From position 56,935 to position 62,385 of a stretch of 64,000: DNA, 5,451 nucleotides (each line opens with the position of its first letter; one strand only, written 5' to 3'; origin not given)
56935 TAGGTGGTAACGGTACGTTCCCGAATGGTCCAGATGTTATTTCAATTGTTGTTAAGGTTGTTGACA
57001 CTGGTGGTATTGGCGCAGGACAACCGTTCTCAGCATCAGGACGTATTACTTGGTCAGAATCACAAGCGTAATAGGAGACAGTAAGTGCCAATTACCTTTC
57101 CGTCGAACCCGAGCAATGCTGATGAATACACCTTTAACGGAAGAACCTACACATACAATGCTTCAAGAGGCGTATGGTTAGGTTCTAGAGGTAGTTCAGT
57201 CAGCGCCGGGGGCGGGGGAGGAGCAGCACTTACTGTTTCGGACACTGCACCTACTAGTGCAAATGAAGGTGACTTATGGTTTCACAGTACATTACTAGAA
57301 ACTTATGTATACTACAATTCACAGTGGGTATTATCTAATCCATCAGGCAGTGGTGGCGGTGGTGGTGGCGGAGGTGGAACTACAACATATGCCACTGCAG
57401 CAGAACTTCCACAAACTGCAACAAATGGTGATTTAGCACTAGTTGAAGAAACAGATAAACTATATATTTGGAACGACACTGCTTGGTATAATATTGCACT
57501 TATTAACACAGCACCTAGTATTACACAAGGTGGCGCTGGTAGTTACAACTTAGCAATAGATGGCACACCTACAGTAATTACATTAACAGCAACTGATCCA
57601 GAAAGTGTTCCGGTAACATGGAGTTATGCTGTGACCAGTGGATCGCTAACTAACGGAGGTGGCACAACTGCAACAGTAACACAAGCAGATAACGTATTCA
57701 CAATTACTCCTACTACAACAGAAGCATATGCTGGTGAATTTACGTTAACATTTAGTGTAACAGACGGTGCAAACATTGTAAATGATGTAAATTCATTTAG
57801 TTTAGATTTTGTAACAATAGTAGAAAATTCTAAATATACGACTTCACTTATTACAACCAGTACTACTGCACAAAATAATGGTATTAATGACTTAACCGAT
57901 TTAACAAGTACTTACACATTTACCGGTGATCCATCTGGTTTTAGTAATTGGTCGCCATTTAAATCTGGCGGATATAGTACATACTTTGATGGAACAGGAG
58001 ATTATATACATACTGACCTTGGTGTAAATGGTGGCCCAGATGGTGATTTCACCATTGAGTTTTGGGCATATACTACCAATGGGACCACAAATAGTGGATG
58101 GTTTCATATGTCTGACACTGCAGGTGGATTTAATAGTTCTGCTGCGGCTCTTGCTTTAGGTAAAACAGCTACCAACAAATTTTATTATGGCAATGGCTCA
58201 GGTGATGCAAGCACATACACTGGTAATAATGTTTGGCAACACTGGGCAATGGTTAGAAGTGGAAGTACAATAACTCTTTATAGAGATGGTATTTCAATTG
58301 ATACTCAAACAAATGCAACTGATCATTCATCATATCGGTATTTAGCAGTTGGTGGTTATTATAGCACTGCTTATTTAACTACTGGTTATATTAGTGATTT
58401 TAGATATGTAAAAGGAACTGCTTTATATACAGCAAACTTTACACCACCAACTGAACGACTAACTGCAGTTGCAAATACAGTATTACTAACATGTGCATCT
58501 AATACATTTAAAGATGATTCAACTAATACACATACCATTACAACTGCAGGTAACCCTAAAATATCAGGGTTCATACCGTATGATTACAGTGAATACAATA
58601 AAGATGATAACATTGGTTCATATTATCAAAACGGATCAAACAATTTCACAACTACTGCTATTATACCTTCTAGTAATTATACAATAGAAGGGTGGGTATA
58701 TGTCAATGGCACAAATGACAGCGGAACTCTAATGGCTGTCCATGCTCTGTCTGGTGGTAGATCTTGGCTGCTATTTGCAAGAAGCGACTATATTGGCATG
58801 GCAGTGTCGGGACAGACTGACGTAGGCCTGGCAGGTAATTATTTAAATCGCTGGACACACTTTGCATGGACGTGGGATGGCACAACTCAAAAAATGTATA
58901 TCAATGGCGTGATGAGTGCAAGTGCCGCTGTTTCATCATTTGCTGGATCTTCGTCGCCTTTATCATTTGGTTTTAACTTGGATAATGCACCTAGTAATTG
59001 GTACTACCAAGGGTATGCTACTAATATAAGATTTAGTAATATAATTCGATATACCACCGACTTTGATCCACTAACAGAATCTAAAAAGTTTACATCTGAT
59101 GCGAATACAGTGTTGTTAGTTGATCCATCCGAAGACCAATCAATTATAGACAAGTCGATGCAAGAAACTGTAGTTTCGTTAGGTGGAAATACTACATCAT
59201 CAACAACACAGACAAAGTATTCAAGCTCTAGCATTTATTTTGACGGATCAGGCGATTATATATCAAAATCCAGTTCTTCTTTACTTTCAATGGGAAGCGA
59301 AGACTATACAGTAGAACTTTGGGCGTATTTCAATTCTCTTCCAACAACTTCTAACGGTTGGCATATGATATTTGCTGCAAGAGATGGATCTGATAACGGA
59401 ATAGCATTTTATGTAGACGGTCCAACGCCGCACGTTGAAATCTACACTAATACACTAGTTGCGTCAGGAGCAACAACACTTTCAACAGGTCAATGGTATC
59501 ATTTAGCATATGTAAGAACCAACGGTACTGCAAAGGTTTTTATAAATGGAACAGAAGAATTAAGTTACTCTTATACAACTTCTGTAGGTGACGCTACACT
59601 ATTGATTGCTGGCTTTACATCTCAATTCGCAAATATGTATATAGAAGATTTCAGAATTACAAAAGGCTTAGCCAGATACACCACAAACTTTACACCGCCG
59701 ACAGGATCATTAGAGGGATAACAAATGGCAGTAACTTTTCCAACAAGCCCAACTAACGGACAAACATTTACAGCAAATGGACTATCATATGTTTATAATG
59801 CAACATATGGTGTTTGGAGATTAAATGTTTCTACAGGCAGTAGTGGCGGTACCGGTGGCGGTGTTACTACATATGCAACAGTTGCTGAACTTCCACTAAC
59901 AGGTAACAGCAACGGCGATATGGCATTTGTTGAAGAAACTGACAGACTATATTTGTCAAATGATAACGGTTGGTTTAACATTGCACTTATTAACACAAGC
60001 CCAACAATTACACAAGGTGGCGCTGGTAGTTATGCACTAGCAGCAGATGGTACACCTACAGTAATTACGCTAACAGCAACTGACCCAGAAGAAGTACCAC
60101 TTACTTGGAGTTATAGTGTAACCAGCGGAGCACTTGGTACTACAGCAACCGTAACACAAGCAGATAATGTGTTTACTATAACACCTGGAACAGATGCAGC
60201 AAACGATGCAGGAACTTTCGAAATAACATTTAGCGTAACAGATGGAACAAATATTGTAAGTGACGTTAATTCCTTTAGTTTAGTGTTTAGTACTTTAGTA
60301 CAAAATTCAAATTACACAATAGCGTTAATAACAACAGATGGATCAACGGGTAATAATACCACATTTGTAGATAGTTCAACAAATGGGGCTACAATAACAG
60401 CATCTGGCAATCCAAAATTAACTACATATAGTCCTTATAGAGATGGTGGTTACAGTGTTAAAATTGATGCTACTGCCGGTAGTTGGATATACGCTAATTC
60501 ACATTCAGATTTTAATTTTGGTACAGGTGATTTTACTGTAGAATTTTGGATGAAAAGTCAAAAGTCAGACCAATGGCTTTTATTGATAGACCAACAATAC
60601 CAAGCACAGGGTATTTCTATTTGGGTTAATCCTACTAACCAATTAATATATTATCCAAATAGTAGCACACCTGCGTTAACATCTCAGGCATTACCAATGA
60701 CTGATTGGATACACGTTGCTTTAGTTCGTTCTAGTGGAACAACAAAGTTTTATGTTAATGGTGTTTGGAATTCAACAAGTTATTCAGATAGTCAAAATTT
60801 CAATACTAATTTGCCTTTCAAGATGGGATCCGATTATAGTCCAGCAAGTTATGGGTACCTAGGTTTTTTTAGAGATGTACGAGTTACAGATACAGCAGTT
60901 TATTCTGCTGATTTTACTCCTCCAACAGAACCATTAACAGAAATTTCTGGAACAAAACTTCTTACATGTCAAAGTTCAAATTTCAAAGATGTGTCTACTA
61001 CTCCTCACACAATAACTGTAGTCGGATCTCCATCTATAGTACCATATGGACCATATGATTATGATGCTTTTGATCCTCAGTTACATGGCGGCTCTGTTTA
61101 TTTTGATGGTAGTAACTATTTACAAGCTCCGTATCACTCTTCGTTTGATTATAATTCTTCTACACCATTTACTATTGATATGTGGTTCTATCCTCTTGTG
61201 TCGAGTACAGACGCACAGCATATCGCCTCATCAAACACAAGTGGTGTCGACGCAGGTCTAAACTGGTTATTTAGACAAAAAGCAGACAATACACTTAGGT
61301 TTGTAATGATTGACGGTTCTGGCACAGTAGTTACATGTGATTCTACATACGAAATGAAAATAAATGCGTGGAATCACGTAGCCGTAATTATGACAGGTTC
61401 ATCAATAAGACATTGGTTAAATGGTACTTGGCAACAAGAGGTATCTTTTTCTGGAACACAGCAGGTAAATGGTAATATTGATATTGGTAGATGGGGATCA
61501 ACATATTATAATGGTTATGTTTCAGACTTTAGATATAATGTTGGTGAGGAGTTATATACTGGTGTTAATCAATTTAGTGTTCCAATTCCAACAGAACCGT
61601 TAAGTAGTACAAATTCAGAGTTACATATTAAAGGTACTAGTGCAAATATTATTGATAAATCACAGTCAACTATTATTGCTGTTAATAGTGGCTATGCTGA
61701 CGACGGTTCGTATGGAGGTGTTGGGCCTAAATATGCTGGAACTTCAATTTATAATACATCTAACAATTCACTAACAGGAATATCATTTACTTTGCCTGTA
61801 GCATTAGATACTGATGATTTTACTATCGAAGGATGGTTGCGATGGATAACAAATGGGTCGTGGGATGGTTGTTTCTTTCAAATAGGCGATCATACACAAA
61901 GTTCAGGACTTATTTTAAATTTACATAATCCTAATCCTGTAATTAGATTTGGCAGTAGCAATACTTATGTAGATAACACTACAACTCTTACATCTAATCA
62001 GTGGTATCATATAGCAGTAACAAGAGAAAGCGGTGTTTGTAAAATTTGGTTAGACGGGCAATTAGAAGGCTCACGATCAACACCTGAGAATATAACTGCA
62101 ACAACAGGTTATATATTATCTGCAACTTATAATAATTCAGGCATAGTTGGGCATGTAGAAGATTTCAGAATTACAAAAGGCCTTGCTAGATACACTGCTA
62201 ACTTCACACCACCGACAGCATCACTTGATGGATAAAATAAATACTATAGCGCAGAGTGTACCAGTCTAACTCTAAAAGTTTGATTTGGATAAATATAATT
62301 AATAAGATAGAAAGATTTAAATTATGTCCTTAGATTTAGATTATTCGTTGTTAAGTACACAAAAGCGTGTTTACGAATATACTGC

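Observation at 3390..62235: Fifteen different proteins share one N-terminal module: candidate docking tag for a branched multi-adhesin apparatus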

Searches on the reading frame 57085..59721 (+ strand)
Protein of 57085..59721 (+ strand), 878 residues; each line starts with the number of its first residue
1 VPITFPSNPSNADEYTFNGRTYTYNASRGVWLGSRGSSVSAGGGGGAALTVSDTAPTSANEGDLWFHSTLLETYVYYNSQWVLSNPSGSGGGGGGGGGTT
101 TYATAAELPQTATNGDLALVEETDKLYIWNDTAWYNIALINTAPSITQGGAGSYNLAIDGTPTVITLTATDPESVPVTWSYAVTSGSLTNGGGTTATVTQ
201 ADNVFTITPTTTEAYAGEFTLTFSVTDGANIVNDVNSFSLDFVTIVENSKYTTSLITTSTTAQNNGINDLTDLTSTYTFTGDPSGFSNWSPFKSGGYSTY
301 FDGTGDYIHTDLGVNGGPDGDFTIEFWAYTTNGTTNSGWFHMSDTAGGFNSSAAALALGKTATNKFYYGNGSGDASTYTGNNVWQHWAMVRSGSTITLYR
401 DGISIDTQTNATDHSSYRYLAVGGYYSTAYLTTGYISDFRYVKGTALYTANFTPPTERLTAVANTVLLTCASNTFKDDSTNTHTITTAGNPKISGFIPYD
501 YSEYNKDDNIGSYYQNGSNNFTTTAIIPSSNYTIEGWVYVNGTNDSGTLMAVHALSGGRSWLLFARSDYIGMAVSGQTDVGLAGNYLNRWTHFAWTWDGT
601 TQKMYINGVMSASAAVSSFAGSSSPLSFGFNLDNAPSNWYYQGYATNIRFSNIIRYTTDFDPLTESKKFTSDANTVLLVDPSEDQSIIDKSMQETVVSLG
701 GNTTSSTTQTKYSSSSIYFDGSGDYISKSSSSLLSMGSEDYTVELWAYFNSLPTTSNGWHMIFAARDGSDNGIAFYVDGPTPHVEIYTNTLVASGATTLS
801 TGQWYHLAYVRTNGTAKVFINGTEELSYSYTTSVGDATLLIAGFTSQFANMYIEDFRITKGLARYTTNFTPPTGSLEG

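Call 21: search_protein_families(library=pfam, proteins=[window:57085-59721:+], max_evalue=0.01)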
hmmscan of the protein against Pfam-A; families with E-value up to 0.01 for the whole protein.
window:57085-59721:+ (878 aa): 1 family
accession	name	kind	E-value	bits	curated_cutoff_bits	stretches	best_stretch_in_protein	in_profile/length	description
PF13385.13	Laminin_G_3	-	1.9e-35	122.7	27.6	3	720-858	1-140/151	Concanavalin A-like lectin/glucanases superfamily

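Call 46: search_protein_families(library=phrogs, proteins=[window:57085-59721:+], max_evalue=0.001)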
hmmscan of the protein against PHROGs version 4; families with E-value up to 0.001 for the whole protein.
window:57085-59721:+ (878 aa): 9 families
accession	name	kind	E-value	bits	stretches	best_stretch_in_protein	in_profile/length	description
phrog_3545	-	unknown function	1.1e-63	216.8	3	666-876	743-976/1115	-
phrog_24074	-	unknown function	3.2e-59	202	3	684-876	427-623/892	-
phrog_13163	-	tail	9e-49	167.2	3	697-878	535-719/976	baseplate wedge subunit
phrog_701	-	head and packaging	1.2e-38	131.7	3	697-877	4043-4223/6136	virion structural protein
phrog_1469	-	tail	3.5e-36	124.7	3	702-878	529-707/2607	baseplate wedge subunit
phrog_8510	-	head and packaging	1.2e-35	123.7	2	263-649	512-882/1348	virion structural protein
phrog_32294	-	tail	2.3e-28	98.5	3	694-874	424-605/2435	baseplate wedge subunit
phrog_38322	-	unknown function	1.3e-27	97.8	2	714-873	330-500/506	-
phrog_19601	-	tail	1.7e-25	89.5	2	688-878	1744-1937/2043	baseplate wedge subunit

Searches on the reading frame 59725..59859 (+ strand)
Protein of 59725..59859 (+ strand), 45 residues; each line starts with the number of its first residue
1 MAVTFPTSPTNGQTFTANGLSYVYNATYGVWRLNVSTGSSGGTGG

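Call 44: search_protein_families(library=phrogs, proteins=[window:59725-59859:+], max_evalue=1)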
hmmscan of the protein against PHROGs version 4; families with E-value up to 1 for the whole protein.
window:59725-59859:+ (45 aa): 2 families
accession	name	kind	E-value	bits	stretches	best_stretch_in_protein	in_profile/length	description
phrog_17970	-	unknown function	0.0031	17.9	1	1-26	1-26/357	-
phrog_3449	-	tail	0.0045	16.3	1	1-44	1-45/549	tail collar protein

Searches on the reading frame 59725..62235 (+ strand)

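Call 21: search_protein_families(library=pfam, proteins=[window:59725-62235:+], max_evalue=0.01)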
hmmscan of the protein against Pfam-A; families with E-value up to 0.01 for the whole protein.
window:59725-62235:+ (836 aa): 4 families
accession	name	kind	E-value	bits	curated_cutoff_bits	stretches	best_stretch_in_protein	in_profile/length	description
PF13385.13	Laminin_G_3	-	4.3e-48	163.7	27.6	3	261-392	10-145/151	Concanavalin A-like lectin/glucanases superfamily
PF02210.31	Laminin_G_2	-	1.6e-10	41.9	22.9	1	714-792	7-87/126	Laminin G domain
PF06439.18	3keto-disac_hyd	-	3.9e-06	27.5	26.8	1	541-574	119-152/187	3-keto-disaccharide hydrolase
PF19763.6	DUF6250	-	0.0026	18.1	26.9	0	748-789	104-145/165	Domain of unknown function (DUF6250)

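Call 46: search_protein_families(library=phrogs, proteins=[window:59725-62235:+], max_evalue=0.001)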
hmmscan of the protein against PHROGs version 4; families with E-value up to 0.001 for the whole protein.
window:59725-62235:+ (836 aa): 12 families
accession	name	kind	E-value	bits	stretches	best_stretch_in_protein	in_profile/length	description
phrog_24074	-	unknown function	4.5e-62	211.5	3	639-835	427-624/892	-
phrog_3545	-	unknown function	7.5e-62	210.7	3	192-407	746-979/1115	-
phrog_13163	-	tail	1.1e-46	160.2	3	174-415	488-728/976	baseplate wedge subunit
phrog_8510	-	head and packaging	4.6e-42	144.9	2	180-450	482-738/1348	virion structural protein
phrog_701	-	head and packaging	3.1e-38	130.4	3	221-415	4040-4233/6136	virion structural protein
phrog_38322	-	unknown function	3.2e-37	129.6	3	686-832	344-501/506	-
phrog_1469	-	tail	2.3e-30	105.4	3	239-413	538-714/2607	baseplate wedge subunit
phrog_18802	-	head and packaging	1.3e-29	102.6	3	241-414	841-1014/3007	virion structural protein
phrog_19601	-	tail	4.5e-29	101.3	2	201-419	1721-1951/2043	baseplate wedge subunit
phrog_32294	-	tail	4.3e-22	77.7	2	740-832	510-605/2435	baseplate wedge subunit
phrog_37978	-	unknown function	7.3e-09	36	1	750-833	270-368/564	-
phrog_27411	-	unknown function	6.4e-05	23.2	1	243-357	257-380/439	-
